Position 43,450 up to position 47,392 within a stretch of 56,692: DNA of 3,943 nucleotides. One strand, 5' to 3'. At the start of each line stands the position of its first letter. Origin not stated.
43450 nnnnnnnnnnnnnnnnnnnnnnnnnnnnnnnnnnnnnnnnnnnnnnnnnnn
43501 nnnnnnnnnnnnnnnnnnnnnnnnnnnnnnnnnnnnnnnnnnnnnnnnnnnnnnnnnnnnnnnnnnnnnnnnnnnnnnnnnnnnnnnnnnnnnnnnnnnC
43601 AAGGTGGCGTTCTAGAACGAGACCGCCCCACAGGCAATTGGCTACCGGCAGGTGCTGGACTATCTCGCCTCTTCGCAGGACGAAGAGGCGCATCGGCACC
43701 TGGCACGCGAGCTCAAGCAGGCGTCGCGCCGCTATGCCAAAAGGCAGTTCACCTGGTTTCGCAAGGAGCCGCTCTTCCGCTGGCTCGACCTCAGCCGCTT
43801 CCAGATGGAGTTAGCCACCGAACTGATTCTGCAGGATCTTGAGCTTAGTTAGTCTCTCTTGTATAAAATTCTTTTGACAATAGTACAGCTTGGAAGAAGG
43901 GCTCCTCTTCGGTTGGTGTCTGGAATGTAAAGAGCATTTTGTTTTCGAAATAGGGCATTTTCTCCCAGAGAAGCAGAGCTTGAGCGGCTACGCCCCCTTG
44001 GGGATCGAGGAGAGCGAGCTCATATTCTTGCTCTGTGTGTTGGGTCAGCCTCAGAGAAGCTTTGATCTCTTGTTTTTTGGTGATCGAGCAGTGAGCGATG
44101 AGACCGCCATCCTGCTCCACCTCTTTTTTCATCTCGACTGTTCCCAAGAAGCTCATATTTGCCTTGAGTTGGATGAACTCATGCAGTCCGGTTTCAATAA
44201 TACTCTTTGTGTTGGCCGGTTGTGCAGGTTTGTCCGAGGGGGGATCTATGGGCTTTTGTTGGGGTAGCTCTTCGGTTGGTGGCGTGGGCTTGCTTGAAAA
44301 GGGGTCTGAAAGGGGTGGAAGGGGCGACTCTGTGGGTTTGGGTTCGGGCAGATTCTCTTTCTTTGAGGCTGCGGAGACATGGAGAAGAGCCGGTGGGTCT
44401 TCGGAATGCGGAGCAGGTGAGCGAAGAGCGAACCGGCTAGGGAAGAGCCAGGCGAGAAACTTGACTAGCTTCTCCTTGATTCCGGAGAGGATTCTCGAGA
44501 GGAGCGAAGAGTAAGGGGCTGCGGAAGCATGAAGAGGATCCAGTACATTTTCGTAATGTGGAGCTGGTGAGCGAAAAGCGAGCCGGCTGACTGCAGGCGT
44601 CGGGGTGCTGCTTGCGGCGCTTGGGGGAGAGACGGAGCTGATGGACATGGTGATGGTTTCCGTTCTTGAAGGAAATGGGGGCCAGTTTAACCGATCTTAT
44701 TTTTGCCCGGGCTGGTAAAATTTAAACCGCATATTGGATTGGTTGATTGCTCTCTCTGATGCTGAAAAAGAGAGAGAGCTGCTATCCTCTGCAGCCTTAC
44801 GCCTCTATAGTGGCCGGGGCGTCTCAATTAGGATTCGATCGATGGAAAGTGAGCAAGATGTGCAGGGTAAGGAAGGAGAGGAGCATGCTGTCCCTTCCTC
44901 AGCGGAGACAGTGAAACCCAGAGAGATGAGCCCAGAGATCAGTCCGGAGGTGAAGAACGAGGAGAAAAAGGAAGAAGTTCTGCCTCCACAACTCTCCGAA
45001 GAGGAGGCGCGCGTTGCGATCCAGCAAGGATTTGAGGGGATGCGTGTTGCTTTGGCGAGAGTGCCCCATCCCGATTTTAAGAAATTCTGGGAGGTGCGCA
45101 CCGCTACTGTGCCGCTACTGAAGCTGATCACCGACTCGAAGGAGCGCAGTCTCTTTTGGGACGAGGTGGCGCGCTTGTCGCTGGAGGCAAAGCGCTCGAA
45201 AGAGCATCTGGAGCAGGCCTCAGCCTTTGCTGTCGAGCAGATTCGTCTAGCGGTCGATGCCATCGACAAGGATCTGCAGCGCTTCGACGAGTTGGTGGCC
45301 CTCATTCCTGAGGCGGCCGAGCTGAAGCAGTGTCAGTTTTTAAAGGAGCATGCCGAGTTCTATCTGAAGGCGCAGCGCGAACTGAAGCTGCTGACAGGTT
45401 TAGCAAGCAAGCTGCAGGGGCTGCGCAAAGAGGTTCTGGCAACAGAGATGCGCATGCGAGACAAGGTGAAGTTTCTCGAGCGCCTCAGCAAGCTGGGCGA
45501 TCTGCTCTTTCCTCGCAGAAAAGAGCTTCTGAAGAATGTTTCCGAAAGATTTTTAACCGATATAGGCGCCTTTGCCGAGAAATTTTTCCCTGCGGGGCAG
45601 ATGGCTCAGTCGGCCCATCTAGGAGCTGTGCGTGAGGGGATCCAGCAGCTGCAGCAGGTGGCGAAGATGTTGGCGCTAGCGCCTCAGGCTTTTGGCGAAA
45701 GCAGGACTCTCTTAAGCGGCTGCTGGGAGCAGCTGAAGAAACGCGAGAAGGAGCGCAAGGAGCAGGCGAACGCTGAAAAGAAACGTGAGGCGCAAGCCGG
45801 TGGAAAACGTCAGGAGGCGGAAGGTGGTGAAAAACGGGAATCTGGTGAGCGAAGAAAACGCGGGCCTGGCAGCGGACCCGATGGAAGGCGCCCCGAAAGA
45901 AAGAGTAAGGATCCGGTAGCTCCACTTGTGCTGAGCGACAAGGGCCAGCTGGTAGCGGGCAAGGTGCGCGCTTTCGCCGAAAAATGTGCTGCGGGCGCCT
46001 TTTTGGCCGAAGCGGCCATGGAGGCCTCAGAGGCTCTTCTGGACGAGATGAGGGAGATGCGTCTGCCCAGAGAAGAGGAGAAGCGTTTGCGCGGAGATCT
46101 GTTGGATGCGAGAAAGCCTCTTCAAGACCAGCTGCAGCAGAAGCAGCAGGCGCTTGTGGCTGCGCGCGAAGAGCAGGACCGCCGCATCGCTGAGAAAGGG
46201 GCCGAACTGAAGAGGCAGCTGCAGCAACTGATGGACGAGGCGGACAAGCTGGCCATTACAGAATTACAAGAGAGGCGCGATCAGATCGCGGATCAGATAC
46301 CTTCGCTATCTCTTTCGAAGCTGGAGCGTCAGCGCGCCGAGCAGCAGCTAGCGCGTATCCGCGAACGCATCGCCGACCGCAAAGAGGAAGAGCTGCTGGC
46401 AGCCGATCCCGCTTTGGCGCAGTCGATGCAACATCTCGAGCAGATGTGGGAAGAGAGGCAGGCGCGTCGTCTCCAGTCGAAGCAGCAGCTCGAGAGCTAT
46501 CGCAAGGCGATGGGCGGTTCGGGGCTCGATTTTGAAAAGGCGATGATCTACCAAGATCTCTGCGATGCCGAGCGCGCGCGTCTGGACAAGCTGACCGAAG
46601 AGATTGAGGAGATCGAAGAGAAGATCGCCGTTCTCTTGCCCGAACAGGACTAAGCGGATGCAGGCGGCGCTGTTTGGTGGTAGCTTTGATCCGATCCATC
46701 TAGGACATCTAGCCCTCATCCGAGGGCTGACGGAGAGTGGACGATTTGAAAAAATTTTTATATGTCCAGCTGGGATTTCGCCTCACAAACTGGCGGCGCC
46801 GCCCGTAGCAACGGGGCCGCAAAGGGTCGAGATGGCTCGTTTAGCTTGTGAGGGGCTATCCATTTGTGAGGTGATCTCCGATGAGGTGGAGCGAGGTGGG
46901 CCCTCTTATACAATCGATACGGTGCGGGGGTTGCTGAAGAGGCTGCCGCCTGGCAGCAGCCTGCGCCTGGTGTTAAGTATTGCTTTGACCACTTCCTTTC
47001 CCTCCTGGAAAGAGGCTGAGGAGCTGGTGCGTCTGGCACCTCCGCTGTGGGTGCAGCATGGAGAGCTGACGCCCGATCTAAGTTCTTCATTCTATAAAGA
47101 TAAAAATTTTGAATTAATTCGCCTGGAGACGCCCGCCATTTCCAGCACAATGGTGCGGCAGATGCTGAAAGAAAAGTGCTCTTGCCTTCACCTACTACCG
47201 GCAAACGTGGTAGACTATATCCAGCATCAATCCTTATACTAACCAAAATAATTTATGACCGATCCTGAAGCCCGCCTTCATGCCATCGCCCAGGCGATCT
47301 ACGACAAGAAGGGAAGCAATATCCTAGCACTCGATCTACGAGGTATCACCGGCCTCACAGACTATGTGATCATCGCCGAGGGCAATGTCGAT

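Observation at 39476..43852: A pmp autotransporter cassette bracketed by a 238-bp direct duplication of the miaA 3' end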

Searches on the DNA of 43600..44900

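Call 76: search_rna_families(source=window, start=43600, end=44900, threshold=evalue, max_evalue=1)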
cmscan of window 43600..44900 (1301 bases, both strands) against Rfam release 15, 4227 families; matches with E-value up to 1: 0.
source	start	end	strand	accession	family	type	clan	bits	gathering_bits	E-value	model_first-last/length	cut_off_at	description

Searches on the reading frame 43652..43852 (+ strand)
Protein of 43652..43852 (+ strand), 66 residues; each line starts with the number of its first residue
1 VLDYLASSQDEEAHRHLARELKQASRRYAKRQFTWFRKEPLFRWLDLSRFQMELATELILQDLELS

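Call 5: search_protein_families(library=pfam, proteins=[window:43652-43852:+])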
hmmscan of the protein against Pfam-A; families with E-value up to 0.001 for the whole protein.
window:43652-43852:+ (66 aa): 1 family
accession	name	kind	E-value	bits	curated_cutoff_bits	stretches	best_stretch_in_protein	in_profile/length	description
PF01715.23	IPPT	-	4.5e-07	30.2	23.6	1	2-39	209-243/243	IPP transferase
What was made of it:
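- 43614..43851 (+): Repeat copy 2 (R2): ectopic miaA 3' fragment (codons 264-342), in frame with the autotransporter just after its TAG; a pseudogene. IPPT profile positions 209-243 (call 5).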

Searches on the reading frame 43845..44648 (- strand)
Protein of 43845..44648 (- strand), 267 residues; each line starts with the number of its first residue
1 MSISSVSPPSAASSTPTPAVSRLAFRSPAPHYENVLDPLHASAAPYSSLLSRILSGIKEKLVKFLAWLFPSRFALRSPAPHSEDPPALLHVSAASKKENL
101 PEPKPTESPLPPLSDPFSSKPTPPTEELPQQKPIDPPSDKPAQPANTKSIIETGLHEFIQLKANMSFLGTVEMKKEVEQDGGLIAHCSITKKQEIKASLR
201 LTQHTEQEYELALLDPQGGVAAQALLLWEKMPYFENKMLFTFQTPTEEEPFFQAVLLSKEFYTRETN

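Call 5: search_protein_families(library=pfam, proteins=[window:43845-44648:-])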
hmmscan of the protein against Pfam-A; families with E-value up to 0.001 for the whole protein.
window:43845-44648:- (267 aa): 0 families

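Call 12: find_encoding_contigs(protein=window:43845-44648:-, flank=10000, max_places=10)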
Protein window:43845-44648:- (267 aa): 1 contig read that carries it; 1 place shown.
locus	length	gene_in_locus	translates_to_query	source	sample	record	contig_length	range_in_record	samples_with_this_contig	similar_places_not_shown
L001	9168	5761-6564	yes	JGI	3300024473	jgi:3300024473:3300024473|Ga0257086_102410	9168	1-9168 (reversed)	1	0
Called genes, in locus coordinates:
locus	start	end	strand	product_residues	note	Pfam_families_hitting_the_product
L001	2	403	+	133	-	?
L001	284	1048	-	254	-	-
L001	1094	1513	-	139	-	PF00293:NUDIX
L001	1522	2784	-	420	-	PF00109:ketoacyl-synt, PF02801:Ketoacyl-synt_C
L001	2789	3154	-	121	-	PF02410:RsfS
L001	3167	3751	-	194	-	PF01467:CTP_transf_like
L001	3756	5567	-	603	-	-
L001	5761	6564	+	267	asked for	-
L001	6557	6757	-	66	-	PF01715:IPPT (weak)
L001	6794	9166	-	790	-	?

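Call 19: find_homologous_proteins(query=window:43845-44648:-, max_evalue=0.001)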
Query window:43845-44648:- (267 aa): 1 proteins with E <= 0.001 among 2973 candidates.
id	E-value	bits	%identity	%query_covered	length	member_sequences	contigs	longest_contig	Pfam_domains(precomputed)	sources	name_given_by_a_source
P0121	1.4e-168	577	100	100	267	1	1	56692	-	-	-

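Call 37: search_protein_representatives(protein=window:43845-44648:-)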
Query: 267 residues. Proteins with E-value up to 0.001 (for the whole library): 1; up to 1e-10: 1; up to 1e-30: 1. The best 1 are listed.
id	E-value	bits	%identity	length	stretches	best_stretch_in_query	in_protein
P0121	4.4e-169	576.9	100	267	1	1-267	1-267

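Call 55: search_protein_families(library=pfam, proteins=[window:43845-44645:-], max_evalue=5)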
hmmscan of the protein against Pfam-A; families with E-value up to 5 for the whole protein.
window:43845-44645:- (266 aa): 0 families

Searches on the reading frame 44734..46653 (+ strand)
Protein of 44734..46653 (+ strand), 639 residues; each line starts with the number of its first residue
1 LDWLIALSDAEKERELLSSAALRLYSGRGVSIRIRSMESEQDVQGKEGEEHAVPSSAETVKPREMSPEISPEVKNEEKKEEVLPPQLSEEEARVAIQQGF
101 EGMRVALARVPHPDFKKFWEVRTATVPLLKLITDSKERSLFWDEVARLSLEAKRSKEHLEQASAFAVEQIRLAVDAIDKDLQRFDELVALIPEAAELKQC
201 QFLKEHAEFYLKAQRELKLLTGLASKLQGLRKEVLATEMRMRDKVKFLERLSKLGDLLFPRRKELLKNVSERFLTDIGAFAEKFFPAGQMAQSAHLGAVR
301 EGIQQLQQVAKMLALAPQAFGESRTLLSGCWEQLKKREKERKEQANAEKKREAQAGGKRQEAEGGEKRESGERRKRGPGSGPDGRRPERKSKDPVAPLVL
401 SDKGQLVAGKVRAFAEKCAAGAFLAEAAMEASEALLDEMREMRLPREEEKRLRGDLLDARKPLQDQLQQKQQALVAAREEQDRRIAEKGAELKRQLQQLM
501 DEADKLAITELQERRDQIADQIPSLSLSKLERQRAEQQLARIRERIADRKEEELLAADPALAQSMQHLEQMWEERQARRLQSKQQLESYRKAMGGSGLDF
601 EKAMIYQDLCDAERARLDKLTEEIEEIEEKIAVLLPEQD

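Call 5: search_protein_families(library=pfam, proteins=[window:44734-46653:+])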
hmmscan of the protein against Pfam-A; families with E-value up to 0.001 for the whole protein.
window:44734-46653:+ (639 aa): 0 families

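Call 26: search_protein_families(library=ncbifam, proteins=[window:44734-46653:+])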
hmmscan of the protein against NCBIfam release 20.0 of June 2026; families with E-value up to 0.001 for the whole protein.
window:44734-46653:+ (639 aa): 0 families

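Call 55: search_protein_families(library=pfam, proteins=[window:44734-46650:+], max_evalue=5)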
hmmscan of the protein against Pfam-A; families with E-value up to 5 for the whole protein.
window:44734-46650:+ (639 aa): 1 family
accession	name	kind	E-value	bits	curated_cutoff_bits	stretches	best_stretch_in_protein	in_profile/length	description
PF02465.23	FliD_N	-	1.5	10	24.8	1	596-632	1-35/97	Flagellar hook-associated protein 2 N-terminus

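Call 81: list_cluster_members(proteins=[window:44842-46650:+, window:38310-38672:+, window:37969-38253:+, window:47625-48884:+, window:35688-37430:+])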
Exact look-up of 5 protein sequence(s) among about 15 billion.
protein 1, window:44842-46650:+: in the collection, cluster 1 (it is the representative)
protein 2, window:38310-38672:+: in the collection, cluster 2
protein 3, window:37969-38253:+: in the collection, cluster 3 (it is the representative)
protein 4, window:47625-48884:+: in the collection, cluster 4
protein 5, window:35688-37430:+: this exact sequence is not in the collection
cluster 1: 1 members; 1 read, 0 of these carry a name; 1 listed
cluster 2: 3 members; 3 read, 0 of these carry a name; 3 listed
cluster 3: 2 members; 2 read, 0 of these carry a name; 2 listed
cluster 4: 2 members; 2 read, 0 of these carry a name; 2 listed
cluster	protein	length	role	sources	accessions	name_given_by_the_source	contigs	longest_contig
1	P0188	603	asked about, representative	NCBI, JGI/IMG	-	-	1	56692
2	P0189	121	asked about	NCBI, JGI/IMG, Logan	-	-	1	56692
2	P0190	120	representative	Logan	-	-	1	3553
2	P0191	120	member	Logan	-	-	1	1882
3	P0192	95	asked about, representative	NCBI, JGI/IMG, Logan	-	-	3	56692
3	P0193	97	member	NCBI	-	-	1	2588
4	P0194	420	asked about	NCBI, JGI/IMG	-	-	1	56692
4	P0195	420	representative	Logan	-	-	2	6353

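Call 82: find_encoding_contigs(protein=P0190, flank=10000, max_places=6)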
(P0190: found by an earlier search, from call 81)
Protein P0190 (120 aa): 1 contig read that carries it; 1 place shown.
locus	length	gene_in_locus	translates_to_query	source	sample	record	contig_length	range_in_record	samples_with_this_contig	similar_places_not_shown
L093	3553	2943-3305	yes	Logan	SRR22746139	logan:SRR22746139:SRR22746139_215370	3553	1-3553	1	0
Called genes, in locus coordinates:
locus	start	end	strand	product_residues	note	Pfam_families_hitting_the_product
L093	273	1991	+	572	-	-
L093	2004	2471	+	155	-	-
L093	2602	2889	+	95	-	PF13083:KH_KhpA-B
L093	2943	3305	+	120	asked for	PF01740:STAS, PF13466:STAS_2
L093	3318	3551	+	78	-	?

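Call 86: find_encoding_contigs(protein=P0195, flank=10000, max_places=6)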
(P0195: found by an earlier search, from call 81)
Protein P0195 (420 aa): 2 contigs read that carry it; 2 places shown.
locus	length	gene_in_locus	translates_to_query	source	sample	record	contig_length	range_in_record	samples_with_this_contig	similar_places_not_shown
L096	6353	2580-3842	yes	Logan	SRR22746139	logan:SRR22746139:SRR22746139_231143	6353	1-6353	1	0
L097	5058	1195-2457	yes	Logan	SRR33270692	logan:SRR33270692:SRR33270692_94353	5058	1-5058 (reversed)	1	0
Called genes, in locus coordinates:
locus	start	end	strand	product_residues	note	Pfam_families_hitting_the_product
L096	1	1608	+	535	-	?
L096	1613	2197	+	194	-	PF01467:CTP_transf_like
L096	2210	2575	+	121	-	PF02410:RsfS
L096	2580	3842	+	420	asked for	PF00109:ketoacyl-synt, PF02801:Ketoacyl-synt_C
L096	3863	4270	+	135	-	PF00293:NUDIX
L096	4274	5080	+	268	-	-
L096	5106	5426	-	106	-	-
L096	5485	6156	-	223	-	PF13428:TPR_14 (faint), PF21033:RMD1-3 (faint), PF13432:TPR_16 (faint), PF23914:TPR_CcmH_CycH (faint), PF13414:TPR_11 (faint), PF13431:TPR_17 (faint), PF12895:ANAPC3 (weak), PF14559:TPR_19, +3 more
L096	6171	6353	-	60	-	?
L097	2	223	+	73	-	?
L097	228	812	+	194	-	PF01467:CTP_transf_like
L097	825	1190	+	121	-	PF02410:RsfS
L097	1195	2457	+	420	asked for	PF00109:ketoacyl-synt, PF02801:Ketoacyl-synt_C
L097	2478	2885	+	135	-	PF00293:NUDIX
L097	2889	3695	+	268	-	-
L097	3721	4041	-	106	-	-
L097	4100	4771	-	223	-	PF13428:TPR_14 (faint), PF21033:RMD1-3 (faint), PF13432:TPR_16 (faint), PF23914:TPR_CcmH_CycH (faint), PF13414:TPR_11 (faint), PF13431:TPR_17 (faint), PF12895:ANAPC3 (weak), PF14559:TPR_19, +3 more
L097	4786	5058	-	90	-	?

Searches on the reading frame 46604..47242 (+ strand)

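Call 26: search_protein_families(library=ncbifam, proteins=[window:46604-47242:+])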
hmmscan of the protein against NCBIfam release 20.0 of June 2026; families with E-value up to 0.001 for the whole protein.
window:46604-47242:+ (212 aa): 15 families
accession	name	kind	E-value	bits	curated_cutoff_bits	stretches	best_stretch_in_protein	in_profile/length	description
TIGR00482.1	TIGR00482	equivalog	7e-34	117.5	112.45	1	23-212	1-194/194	nicotinate (nicotinamide) nucleotide adenylyltransferase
NF000839.0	PRK00071.1-1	equivalog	1e-32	113.8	187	2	18-145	5-130/219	nicotinate-nucleotide adenylyltransferase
NF000841.0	PRK00071.1-4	equivalog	2.1e-30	106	197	1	16-212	4-192/194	nicotinate-nucleotide adenylyltransferase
NF000840.1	PRK00071.1-3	equivalog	8.3e-30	103.7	150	1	16-212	3-198/201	nicotinate-nucleotide adenylyltransferase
NF005519.0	PRK07152.1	equivalog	4.2e-24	85.2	315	1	19-212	1-184/361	nicotinate-nucleotide adenylyltransferase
NF005410.0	PRK06973.1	equivalog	3.8e-22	78.7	214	1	14-142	17-146/243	nicotinate-nucleotide adenylyltransferase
NF000842.0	PRK00071.2-1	equivalog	2.4e-11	43.6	167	1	19-212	2-184/191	nicotinate-nucleotide adenylyltransferase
NF000843.0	PRK00071.2-2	equivalog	1.1e-10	41.3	240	1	14-146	7-135/212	nicotinate-nucleotide adenylyltransferase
TIGR00125.1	cyt_tran_rel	domain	2.7e-09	37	27.7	1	22-81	2-59/65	adenylyltransferase/cytidyltransferase family protein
TIGR01510.1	coaD_prev_kdtB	equivalog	4.7e-08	33.2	103.3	1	22-84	2-58/155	pantetheine-phosphate adenylyltransferase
NF004159.0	PRK05627.1-2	equivalog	3.6e-05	23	306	1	13-90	9-86/326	bifunctional riboflavin kinase/FAD synthetase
NF002243.0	PRK01153.1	subfamily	0.00018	21.1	127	0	22-87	3-65/175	nicotinamide-nucleotide adenylyltransferase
NF006479.0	PRK08887.1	equivalog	0.00025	20.9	164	0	20-56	3-36/174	nicotinate-nicotinamide nucleotide adenylyltransferase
NF000846.0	PRK00071.2-5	equivalog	0.00049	19.6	329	0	11-115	11-112/210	nicotinate-nucleotide adenylyltransferase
NF001985.0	PRK00777.1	subfamily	0.00079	19.5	104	0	17-47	2-32/157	pantetheine-phosphate adenylyltransferase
